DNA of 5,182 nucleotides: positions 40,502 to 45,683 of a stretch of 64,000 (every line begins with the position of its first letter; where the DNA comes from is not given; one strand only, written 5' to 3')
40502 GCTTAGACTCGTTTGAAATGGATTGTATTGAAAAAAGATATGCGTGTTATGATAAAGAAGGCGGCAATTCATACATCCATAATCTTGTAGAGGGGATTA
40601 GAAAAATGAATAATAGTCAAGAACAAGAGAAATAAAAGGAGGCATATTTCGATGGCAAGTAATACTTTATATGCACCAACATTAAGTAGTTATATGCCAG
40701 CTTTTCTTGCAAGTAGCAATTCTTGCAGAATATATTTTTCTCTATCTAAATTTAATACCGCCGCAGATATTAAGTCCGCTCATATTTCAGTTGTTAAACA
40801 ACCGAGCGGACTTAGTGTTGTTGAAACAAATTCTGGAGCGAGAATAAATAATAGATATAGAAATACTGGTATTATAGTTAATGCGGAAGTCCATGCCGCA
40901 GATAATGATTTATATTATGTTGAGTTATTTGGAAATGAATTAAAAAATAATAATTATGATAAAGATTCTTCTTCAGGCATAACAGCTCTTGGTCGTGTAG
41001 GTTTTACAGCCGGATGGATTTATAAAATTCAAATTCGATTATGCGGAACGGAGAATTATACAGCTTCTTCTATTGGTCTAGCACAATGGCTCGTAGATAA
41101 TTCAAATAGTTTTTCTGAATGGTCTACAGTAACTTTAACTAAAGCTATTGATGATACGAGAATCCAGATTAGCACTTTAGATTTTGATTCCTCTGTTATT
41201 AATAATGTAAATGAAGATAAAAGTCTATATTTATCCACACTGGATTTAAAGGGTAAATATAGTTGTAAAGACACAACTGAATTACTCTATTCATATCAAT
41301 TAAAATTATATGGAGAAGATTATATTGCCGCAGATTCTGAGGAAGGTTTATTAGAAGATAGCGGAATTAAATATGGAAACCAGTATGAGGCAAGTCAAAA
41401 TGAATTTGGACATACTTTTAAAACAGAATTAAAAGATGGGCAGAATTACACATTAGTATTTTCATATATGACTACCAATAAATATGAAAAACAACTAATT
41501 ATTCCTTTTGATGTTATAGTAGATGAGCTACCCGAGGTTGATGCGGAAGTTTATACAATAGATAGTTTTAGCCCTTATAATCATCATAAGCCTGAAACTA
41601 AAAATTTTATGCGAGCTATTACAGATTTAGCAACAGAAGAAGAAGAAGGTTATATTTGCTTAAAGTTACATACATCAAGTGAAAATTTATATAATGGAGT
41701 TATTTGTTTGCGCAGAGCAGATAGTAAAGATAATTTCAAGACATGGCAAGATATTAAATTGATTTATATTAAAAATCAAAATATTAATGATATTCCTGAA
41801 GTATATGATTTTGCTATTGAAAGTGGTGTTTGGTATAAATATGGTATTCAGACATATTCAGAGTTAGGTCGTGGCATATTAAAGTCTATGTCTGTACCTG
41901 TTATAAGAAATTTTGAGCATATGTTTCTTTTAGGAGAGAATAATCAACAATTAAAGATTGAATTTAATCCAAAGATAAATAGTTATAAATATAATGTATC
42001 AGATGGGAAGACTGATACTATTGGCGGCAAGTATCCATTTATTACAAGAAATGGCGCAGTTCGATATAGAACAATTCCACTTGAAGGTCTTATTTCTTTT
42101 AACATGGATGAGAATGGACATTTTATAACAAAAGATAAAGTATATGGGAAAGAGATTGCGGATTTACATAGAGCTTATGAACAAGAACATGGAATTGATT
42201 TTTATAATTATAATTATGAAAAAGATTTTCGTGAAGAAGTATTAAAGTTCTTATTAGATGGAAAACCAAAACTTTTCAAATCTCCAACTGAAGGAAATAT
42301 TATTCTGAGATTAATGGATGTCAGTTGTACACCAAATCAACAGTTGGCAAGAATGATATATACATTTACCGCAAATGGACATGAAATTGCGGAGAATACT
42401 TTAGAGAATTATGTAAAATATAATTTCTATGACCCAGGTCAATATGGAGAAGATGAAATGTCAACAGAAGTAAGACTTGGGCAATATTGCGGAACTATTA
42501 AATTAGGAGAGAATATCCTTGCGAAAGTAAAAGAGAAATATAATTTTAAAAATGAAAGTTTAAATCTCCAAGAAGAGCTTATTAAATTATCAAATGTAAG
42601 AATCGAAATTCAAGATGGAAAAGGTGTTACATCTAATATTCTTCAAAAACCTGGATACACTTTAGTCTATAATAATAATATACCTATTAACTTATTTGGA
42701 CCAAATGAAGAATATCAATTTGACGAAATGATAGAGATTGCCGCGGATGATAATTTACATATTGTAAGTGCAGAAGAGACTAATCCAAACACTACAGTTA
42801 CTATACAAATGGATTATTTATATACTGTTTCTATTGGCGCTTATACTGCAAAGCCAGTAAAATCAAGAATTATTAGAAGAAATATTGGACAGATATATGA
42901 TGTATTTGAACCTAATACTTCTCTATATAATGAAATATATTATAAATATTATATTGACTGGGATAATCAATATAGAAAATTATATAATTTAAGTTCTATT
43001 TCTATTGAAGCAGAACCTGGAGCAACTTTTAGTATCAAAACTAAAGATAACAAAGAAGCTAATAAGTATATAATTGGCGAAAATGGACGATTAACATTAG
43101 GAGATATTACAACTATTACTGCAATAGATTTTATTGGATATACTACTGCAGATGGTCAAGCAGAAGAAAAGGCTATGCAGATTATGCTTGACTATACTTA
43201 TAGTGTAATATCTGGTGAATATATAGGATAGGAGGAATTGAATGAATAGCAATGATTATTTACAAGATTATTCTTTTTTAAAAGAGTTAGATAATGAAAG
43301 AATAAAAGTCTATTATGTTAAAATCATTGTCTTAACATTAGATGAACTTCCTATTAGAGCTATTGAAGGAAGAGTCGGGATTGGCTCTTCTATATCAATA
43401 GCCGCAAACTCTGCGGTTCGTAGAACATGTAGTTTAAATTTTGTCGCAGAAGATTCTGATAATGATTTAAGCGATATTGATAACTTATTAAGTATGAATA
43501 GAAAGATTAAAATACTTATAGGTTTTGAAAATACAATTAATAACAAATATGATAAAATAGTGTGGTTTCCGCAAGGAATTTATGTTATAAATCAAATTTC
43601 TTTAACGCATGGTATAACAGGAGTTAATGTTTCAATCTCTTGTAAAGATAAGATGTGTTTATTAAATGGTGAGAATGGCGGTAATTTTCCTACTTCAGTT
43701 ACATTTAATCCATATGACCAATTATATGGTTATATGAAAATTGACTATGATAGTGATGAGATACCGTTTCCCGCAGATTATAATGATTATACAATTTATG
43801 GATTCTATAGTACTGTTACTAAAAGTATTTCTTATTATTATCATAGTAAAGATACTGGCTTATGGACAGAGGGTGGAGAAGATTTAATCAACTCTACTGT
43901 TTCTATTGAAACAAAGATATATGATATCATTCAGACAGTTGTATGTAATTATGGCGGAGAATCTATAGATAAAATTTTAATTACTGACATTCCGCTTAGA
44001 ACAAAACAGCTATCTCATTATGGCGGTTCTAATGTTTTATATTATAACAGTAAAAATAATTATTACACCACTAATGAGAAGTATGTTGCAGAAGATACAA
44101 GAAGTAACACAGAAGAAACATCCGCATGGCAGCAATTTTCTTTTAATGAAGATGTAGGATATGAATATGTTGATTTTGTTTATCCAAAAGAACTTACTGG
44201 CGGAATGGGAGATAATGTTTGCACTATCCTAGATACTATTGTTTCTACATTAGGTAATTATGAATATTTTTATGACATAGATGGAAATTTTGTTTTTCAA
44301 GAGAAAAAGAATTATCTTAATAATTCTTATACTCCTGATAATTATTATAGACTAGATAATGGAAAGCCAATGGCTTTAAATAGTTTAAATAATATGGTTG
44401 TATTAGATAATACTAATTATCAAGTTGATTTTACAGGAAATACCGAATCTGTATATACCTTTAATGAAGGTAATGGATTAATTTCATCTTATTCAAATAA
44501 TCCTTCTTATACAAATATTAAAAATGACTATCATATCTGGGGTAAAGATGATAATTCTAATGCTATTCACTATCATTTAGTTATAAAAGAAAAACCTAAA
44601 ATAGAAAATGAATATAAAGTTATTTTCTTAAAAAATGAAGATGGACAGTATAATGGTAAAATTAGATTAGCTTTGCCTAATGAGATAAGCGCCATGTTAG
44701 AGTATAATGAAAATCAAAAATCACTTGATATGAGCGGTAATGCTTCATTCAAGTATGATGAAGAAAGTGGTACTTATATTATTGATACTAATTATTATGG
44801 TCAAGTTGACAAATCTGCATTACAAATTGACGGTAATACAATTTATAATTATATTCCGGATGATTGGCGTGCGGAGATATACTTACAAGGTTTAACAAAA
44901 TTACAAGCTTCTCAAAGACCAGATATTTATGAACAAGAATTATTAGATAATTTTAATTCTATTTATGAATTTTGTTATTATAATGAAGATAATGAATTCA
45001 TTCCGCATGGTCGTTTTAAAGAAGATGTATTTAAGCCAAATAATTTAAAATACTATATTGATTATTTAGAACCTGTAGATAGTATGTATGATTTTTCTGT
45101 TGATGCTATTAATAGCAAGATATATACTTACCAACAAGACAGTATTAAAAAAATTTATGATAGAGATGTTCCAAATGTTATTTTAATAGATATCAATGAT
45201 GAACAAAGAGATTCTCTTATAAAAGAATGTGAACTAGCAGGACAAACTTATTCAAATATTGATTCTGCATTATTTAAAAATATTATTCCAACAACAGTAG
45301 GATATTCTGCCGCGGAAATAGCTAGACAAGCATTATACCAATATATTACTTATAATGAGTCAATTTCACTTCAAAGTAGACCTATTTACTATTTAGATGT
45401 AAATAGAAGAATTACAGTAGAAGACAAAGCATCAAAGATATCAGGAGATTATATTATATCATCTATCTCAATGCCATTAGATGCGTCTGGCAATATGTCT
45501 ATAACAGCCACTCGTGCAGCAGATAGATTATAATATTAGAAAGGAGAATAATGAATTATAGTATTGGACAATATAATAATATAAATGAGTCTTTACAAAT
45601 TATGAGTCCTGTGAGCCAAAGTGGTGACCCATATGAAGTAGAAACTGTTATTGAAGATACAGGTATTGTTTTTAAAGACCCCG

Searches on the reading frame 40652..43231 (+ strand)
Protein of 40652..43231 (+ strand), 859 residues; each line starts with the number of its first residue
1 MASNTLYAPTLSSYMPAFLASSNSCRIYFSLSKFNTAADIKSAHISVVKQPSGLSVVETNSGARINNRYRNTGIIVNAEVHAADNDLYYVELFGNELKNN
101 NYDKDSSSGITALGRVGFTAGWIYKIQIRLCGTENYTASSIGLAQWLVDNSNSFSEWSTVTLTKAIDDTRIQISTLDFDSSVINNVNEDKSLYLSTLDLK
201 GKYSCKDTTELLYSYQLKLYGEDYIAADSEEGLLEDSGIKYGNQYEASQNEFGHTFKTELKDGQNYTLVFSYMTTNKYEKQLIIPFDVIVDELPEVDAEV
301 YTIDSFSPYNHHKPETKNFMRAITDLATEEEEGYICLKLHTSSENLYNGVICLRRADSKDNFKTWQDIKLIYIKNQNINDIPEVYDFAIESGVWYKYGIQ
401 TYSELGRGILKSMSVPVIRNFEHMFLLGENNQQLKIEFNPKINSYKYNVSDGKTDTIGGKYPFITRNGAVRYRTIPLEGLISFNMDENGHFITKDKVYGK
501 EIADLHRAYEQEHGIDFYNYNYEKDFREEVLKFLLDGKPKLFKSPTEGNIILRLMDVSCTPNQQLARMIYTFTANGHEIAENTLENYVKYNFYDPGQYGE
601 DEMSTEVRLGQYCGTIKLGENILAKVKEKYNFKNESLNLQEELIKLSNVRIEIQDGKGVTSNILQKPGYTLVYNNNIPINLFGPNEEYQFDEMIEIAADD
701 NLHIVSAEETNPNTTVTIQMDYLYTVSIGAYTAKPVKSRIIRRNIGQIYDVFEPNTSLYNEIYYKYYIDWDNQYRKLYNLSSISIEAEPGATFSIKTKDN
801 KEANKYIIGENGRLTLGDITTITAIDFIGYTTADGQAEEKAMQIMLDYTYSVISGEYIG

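Call 12: search_protein_families(library=phrogs, proteins=[window:40652-43231:+], max_evalue=0.001)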
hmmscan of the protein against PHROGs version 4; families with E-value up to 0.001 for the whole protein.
window:40652-43231:+ (859 aa): 1 family
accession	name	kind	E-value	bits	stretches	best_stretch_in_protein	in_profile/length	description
phrog_30026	-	unknown function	7.6e-17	61.9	1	372-591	364-596/617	-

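Call 13: search_protein_families(library=pfam, proteins=[window:40652-43231:+], max_evalue=0.001)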
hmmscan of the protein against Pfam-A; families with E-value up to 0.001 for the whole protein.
window:40652-43231:+ (859 aa): 0 families

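Call 17: search_protein_families(library=ncbifam, proteins=[window:40652-43231:+], max_evalue=1)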
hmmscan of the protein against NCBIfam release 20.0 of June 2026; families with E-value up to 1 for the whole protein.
window:40652-43231:+ (859 aa): 0 families

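Call 79: search_solved_structures(query=window:40652-43231:+, max_evalue=1)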
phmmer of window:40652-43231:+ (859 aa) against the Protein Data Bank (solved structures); distinct sequences matched with E-value up to 1: 0.

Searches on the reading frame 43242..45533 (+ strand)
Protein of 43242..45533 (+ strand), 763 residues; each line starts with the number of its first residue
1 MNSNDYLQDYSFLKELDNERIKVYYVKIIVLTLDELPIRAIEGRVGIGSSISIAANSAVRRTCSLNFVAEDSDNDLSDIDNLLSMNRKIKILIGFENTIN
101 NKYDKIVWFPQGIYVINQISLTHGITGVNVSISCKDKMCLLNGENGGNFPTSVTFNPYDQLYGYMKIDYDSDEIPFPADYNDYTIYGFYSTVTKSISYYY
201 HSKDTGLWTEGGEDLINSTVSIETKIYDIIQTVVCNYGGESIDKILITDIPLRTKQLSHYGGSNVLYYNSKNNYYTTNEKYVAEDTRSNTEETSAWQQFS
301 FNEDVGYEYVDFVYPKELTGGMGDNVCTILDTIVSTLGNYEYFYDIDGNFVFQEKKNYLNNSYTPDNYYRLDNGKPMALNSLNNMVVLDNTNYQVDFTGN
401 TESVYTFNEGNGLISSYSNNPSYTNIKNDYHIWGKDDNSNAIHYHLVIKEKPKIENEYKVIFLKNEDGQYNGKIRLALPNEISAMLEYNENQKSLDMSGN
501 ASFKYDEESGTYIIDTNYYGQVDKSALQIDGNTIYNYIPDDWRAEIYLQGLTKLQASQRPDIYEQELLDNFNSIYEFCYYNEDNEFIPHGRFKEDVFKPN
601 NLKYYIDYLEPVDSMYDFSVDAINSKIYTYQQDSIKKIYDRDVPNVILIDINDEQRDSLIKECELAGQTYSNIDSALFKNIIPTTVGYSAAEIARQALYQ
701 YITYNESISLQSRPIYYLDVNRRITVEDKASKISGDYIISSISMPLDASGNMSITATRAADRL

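Call 3: search_protein_families(library=pfam, proteins=[window:43242-45533:+], max_evalue=1)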
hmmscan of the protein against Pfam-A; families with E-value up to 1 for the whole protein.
window:43242-45533:+ (763 aa): 1 family
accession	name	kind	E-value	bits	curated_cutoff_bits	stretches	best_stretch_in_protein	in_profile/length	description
PF16467.10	DUF5048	-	5.1e-06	27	32.3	1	690-755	31-95/103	Domain of unknown function (DUF5048)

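Call 4: search_protein_families(library=phrogs, proteins=[window:43242-45533:+], max_evalue=0.01)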
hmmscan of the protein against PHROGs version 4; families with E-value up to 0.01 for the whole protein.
window:43242-45533:+ (763 aa): 2 families
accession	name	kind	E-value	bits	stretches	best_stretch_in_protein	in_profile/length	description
phrog_32343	-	unknown function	1.5e-36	126.8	3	6-155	6-155/921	-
phrog_1887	-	tail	1.8e-12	48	2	49-153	328-429/670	tail protein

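Call 17: search_protein_families(library=ncbifam, proteins=[window:43242-45533:+], max_evalue=1)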
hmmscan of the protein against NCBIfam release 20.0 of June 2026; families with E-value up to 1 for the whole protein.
window:43242-45533:+ (763 aa): 0 families

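Call 26: search_dna_similar(query=window:43242-45533:+, collection=phages, mode=protein, max_evalue=0.00001, max_rows=12)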
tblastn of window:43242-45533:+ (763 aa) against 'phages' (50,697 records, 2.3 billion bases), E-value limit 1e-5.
Records with a match: 9; places in all: 9; records where one place covers at least 80% of the query: 2.
Best place of each record, by identity: <60% 9.
By first word of the organism name: Enterococcus 7; Bacteriophage 1; Phage 1.
By host as written in the record: Enterococcus faecium 4; - 2; Enterococcus faecalis 2; Enterococcus faecium 374iF1 (22) 1.
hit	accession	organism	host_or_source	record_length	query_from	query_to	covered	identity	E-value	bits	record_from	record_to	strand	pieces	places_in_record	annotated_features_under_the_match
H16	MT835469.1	Bacteriophage sp.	human fecal samples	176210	1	763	94%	33.1%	3e-54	296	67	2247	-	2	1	record has no annotation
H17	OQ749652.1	Phage Phass-1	human gut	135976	5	760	99%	26.0%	3e-39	163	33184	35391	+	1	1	hypothetical protein (x5)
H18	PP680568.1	Enterococcus phage VRE9_2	Enterococcus faecium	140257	1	155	20%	36.1%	6e-11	72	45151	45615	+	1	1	hypothetical protein (x2)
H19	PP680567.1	Enterococcus phage VRE9_1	Enterococcus faecium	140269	1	155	20%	36.1%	6e-11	72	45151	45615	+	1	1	hypothetical protein (x2)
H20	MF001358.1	Enterococcus phage EF1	Enterococcus faecalis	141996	1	155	20%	35.4%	2e-10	71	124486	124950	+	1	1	hypothetical protein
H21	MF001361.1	Enterococcus phage EF5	Enterococcus faecalis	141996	1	155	20%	35.4%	2e-10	71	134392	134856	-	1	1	hypothetical protein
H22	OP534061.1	Enterococcus phage H1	Enterococcus faecium 374iF1 (22)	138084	1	155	20%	35.4%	2e-10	71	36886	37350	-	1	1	hypothetical protein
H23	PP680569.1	Enterococcus phage VRE9_3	Enterococcus faecium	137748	1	155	20%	35.4%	3e-10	71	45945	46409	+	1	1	hypothetical protein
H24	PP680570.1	Enterococcus phage VRE9_4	Enterococcus faecium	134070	1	155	20%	35.4%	3e-10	71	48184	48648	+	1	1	hypothetical protein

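Call 78: search_solved_structures(query=window:43242-45533:+, max_evalue=1)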
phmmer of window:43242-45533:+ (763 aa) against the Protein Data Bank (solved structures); distinct sequences matched with E-value up to 1: 0.
